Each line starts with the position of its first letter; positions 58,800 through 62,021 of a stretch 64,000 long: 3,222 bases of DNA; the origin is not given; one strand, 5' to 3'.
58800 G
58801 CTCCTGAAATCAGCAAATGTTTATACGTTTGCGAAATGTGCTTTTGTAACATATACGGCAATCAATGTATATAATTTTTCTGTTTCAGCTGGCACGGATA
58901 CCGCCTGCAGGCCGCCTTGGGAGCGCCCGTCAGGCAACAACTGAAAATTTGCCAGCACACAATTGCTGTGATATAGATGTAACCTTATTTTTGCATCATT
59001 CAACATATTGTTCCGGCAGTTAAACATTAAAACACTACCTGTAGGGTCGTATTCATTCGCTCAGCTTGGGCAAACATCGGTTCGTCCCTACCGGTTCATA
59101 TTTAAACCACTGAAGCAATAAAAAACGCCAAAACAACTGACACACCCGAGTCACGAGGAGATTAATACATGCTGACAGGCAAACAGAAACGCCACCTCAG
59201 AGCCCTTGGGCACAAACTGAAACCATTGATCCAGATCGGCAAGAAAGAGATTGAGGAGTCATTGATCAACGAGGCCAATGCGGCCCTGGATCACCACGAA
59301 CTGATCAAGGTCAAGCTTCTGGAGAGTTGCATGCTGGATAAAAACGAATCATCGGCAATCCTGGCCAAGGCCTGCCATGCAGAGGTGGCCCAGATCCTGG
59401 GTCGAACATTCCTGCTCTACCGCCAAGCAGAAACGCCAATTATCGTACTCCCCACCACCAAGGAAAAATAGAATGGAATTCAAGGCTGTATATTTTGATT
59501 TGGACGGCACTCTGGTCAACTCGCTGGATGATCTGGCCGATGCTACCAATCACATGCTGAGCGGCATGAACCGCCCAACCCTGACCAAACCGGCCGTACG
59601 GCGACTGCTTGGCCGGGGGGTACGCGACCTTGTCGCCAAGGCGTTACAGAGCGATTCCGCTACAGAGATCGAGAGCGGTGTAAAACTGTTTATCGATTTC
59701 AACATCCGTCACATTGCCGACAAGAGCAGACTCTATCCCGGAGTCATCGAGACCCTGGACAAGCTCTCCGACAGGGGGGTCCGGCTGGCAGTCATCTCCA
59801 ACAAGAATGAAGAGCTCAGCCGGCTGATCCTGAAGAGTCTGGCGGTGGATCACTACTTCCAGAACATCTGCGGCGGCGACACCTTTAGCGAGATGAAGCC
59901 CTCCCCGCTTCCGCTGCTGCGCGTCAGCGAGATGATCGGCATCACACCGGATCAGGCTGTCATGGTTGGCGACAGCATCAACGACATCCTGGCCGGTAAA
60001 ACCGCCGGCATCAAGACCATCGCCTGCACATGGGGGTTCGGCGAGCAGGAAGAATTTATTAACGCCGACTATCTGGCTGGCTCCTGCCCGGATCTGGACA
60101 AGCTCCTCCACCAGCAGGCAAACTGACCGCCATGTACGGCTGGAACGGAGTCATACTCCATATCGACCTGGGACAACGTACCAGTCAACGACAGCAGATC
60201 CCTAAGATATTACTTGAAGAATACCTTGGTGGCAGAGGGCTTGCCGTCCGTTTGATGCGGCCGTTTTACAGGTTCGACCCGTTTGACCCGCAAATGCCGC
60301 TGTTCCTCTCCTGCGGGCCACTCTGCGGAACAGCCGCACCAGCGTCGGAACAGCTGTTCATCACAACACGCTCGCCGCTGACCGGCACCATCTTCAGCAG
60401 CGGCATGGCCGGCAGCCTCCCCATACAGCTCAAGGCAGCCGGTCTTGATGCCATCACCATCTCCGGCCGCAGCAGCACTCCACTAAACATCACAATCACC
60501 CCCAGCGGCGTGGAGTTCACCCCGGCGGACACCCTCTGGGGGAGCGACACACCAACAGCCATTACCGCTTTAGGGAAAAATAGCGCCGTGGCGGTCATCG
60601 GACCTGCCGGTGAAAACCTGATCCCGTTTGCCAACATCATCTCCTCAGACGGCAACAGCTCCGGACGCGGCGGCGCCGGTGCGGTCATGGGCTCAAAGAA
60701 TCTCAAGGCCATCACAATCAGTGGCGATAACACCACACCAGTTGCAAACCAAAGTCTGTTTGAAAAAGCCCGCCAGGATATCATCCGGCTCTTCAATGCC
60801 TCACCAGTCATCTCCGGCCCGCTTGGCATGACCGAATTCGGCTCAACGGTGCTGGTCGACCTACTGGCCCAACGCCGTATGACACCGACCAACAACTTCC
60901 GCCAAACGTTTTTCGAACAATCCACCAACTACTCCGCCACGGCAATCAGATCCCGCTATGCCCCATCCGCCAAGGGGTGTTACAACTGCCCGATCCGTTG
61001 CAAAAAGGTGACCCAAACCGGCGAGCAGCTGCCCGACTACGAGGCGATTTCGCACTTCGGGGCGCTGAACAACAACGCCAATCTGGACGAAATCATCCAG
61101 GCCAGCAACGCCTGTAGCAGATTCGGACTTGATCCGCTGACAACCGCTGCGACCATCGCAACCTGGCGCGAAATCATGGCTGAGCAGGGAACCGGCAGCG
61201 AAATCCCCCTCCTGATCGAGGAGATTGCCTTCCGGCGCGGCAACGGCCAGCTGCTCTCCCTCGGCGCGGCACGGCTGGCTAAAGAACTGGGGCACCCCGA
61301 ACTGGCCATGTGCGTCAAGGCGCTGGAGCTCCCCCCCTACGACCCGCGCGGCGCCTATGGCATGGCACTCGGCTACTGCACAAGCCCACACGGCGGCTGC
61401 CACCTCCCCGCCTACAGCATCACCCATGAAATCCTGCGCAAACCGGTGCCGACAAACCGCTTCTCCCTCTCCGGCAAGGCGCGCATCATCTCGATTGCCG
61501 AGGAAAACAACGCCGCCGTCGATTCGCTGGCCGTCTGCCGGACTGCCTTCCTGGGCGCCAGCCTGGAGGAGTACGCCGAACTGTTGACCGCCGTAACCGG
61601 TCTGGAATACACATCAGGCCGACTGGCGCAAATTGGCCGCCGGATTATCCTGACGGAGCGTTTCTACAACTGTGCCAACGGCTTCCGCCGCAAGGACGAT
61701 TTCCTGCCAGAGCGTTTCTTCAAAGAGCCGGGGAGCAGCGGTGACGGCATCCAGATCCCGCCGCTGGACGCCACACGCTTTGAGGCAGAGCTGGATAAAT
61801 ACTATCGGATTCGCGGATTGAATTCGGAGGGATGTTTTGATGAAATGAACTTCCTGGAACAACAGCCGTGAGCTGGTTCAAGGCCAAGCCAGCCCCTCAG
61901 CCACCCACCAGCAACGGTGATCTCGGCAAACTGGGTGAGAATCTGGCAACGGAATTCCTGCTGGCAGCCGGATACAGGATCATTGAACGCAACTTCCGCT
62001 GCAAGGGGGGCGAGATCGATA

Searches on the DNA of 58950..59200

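Call 35: search_rna_families(source=window, start=58950, end=59200, threshold=evalue, max_evalue=10)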
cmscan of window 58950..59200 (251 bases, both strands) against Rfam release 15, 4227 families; matches with E-value up to 10: 2.
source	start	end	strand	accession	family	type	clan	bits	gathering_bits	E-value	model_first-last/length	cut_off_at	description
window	58950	59060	-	RF01507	Afu_298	Gene; snRNA; snoRNA; CD-box;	-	16.6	40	4.6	1-93/93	no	A. fimigatus snoRNA Afu_298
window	59155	59198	+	RF00221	SNORD43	Gene; snRNA; snoRNA; CD-box;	CL00059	13.1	45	5.7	1-64/64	no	Small nucleolar RNA SNORD43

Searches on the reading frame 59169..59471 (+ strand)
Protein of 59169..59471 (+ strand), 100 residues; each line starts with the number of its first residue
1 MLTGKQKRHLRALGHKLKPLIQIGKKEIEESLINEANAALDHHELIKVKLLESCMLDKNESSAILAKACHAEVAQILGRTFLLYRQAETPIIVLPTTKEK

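Call 29: find_encoding_contigs(protein=window:59169-59471:+, flank=3000, max_places=6)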
Protein window:59169-59471:+ (100 aa): 11 contigs read that carry it; 6 places shown.
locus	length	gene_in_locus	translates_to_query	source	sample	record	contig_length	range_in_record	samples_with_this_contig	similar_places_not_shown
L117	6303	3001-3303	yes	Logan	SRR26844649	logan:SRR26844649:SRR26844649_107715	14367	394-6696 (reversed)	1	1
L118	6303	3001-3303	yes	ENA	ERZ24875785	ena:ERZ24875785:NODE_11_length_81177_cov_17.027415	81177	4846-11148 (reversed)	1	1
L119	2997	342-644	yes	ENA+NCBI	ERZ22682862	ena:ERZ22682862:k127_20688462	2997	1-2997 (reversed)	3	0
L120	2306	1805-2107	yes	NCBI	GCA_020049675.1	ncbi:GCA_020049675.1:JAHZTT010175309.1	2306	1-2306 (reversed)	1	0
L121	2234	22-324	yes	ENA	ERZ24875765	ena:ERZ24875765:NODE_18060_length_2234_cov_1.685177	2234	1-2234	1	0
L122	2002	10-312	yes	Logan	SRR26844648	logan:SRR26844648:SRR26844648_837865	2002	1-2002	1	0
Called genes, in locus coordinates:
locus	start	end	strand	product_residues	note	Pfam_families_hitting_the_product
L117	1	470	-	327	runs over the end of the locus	PF01073:3Beta_HSD, PF01370:Epimerase, PF02719:Polysacc_synt_2, PF05368:NmrA, PF07993:NAD_binding_4 (weak), PF13460:NAD_binding_10, PF16363:GDP_Man_Dehyd, PF07993:NAD_binding_4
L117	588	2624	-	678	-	PF00432:Prenyltrans (faint), PF13249:SQHop_cyclase_N, PF13243:SQHop_cyclase_C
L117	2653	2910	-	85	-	-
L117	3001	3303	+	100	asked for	PF01985:CRS1_YhbY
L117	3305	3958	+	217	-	PF00702:Hydrolase, PF12710:HAD, PF13419:HAD_2, PF13242:Hydrolase_like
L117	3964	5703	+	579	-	PF02730:AFOR_N, PF01314:AFOR_C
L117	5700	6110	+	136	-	PF01939:NucS_C (weak), PF02021:UPF0102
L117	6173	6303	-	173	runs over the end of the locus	?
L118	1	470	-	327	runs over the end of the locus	PF01073:3Beta_HSD, PF01370:Epimerase, PF02719:Polysacc_synt_2, PF05368:NmrA, PF07993:NAD_binding_4 (weak), PF13460:NAD_binding_10, PF16363:GDP_Man_Dehyd, PF07993:NAD_binding_4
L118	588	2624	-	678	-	PF00432:Prenyltrans (faint), PF13249:SQHop_cyclase_N, PF13243:SQHop_cyclase_C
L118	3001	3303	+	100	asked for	PF01985:CRS1_YhbY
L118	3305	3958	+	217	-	PF00702:Hydrolase, PF12710:HAD, PF13344:Hydrolase_6 (faint), PF13419:HAD_2, PF13242:Hydrolase_like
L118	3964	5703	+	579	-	PF02730:AFOR_N, PF01314:AFOR_C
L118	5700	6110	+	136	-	PF01939:NucS_C (weak), PF02021:UPF0102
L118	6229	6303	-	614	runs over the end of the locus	PF02554:CstA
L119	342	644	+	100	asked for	PF01985:CRS1_YhbY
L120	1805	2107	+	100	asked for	PF01985:CRS1_YhbY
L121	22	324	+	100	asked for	PF01985:CRS1_YhbY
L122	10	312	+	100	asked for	PF01985:CRS1_YhbY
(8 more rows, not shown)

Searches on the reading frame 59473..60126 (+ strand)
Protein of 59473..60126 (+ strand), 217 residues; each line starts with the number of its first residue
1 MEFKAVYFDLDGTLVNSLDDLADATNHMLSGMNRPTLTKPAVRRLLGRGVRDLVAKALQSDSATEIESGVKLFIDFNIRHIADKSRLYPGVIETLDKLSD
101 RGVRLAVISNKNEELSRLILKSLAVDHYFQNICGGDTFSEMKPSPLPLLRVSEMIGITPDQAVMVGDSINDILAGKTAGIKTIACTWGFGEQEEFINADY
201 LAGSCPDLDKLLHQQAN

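Call 36: find_related_loci(query=window:59473-60126:+, collection=metagenome_contigs, flank=3000)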
Query window:59473-60126:+ (217 aa) in metagenome_contigs; peptide patterns used: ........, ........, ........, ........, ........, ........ (x = any residue, [..] = any of these).
379 stretches matched a pattern; 198 encode a relative of the query (tblastn E <= 1e-3); the best 80 are kept; 80 distinct loci.
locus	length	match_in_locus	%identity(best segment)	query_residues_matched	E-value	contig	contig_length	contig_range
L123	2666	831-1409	41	8-195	4e-39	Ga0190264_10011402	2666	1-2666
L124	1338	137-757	37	8-212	5e-38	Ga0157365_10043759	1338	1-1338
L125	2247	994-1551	41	6-189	4e-36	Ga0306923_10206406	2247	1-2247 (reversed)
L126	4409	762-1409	37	6-216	2e-35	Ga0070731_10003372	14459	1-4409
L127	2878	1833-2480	37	6-216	2e-35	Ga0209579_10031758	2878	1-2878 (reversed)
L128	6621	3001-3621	37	6-213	8e-35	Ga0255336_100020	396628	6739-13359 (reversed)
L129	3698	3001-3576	39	2-189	2e-34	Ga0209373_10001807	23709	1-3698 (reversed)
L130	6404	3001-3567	38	6-193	1e-34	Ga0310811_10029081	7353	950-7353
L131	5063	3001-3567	38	6-193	3e-34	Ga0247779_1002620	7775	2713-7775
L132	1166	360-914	39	6-189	5e-35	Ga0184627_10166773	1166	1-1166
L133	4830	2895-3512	36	6-212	1e-33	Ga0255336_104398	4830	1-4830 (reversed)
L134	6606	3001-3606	34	1-199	2e-33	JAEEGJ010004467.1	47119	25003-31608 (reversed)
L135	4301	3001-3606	34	1-199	2e-33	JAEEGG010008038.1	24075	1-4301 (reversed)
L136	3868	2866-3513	34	4-214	9e-33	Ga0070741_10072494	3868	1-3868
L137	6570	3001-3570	36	6-189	2e-32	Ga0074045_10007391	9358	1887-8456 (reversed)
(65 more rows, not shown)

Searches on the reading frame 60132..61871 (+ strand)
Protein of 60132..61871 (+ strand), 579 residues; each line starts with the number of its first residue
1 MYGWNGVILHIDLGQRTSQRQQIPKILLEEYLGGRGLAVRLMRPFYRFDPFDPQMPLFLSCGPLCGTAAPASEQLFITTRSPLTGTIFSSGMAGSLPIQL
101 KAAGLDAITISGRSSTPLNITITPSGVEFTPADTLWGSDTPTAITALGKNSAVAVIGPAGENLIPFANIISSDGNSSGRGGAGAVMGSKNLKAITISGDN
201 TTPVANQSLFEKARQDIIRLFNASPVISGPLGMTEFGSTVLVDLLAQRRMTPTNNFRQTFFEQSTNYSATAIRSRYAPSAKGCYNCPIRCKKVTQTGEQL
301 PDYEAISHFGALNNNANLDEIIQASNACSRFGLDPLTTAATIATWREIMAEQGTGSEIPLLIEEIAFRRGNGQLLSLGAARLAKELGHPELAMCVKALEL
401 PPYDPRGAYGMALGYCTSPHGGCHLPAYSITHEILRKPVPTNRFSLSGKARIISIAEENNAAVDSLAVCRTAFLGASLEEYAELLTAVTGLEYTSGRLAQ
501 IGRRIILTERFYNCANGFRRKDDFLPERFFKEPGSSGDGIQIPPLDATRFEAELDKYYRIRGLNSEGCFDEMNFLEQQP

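Call 37: find_homologous_proteins(query=window:60132-61871:+, max_evalue=1e-100)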
Query window:60132-61871:+ (579 aa): 2118 proteins with E <= 1e-100 among 8000 candidates; the best 120 are listed.
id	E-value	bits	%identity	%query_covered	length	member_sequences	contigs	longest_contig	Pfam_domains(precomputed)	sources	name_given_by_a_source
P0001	0.0e+0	1289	98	100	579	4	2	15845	PF02730.21,PF01314.24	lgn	-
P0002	1.7e-251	854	63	100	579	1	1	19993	PF02730.21,PF01314.24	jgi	-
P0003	2.5e-251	853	64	100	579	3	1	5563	PF02730.21,PF01314.24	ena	-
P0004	4.1e-251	853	63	100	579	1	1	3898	PF02730.21,PF01314.24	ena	-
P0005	7.6e-250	849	64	100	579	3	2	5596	PF02730.21,PF01314.24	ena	-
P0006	2.2e-249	847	64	100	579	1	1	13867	PF02730.21,PF01314.24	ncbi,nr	ncbi:MAG: aldehyde ferredoxin oxidoreductase family protein [Desulfuromonadaceae bacterium]|nr:aldeh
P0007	2.3e-249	847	63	100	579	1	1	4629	PF02730.21,PF01314.24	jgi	jgi:aldehyde:ferredoxin oxidoreductase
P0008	4.5e-249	846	64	100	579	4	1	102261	PF02730.21,PF01314.24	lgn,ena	-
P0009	6.2e-249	846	64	100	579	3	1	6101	PF02730.21,PF01314.24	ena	-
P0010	7.7e-249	845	64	100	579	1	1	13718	PF02730.21,PF01314.24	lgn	-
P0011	1.3e-248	845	62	100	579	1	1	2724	PF02730.21,PF01314.24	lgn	-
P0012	4.3e-248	843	63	100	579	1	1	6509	PF02730.21,PF01314.24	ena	-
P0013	5.3e-248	843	63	100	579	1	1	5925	PF02730.21,PF01314.24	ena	-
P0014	6.7e-248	842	63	100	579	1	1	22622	PF02730.21,PF01314.24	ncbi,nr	ncbi:MAG: aldehyde ferredoxin oxidoreductase family protein [Deltaproteobacteria bacterium]|nr:aldeh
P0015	2.1e-247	841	63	100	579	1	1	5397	PF02730.21,PF01314.24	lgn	-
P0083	2.0e-242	824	62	100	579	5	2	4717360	PF02730.21,PF01314.24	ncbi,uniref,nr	ncbi:aldehyde ferredoxin oxidoreductase family protein [Geobacter sp. SVR]|uniref:aldehyde ferredoxi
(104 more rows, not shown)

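Call 38: find_encoding_contigs(protein=P0008, flank=4000, max_places=2)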
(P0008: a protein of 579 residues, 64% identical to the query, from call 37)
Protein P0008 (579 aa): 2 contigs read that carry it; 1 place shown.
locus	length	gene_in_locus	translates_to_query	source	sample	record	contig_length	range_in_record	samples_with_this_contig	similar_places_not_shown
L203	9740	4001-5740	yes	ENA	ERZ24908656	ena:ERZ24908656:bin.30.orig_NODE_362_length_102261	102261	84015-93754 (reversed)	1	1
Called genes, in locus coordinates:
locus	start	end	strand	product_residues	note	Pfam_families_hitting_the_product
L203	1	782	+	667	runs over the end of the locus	PF00580:UvrD-helicase, PF01443:Viral_helicase1 (faint), PF13245:AAA_19, PF13604:AAA_30 (faint), PF13361:UvrD_C, PF13538:UvrD_C_2 (weak)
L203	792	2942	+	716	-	PF03190:Thioredox_DsbH, PF13899:Thioredoxin_7 (weak)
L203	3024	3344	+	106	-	PF01985:CRS1_YhbY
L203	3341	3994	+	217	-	PF00702:Hydrolase, PF12710:HAD, PF13419:HAD_2, PF13242:Hydrolase_like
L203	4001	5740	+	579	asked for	PF02730:AFOR_N, PF01314:AFOR_C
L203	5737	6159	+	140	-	PF01939:NucS_C (weak), PF02021:UPF0102, PF08378:NERD (weak)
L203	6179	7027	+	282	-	PF00795:CN_hydrolase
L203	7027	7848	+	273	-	PF00733:Asn_synthase (weak), PF02540:NAD_synthase, PF06508:QueC (faint)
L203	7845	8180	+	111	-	PF01253:SUI1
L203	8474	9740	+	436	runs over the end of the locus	PF05697:Trigger_N, PF00254:FKBP_C, PF05698:Trigger_C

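Call 39: find_encoding_contigs(protein=P0083, flank=4000, max_places=2)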
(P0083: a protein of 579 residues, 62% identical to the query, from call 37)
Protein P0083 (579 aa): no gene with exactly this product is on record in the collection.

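Call 40: find_encoding_contigs(protein=P0001, flank=8000, max_places=4)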
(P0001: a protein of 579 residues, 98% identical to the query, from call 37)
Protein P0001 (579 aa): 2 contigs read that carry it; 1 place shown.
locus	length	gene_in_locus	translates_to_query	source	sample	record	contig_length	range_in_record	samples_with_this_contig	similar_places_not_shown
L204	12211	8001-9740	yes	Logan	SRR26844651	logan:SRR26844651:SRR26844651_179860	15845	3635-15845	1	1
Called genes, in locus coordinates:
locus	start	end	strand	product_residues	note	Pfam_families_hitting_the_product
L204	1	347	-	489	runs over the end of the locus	PF02661:Fic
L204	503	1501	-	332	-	PF04055:Radical_SAM, PF11946:DUF3463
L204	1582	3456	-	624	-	PF13292:DXP_synthase_N, PF02779:Transket_pyr, PF02780:Transketolase_C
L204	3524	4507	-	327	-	PF01073:3Beta_HSD, PF01370:Epimerase, PF02719:Polysacc_synt_2, PF05368:NmrA, PF07993:NAD_binding_4 (weak), PF13460:NAD_binding_10, PF16363:GDP_Man_Dehyd, PF07993:NAD_binding_4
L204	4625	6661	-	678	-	PF00432:Prenyltrans (faint), PF13249:SQHop_cyclase_N, PF13243:SQHop_cyclase_C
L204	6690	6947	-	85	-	-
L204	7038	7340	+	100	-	PF01985:CRS1_YhbY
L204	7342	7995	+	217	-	PF00702:Hydrolase, PF12710:HAD, PF13419:HAD_2, PF13242:Hydrolase_like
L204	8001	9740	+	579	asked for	PF02730:AFOR_N, PF01314:AFOR_C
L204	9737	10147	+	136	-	PF01939:NucS_C (weak), PF02021:UPF0102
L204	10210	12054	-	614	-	PF02554:CstA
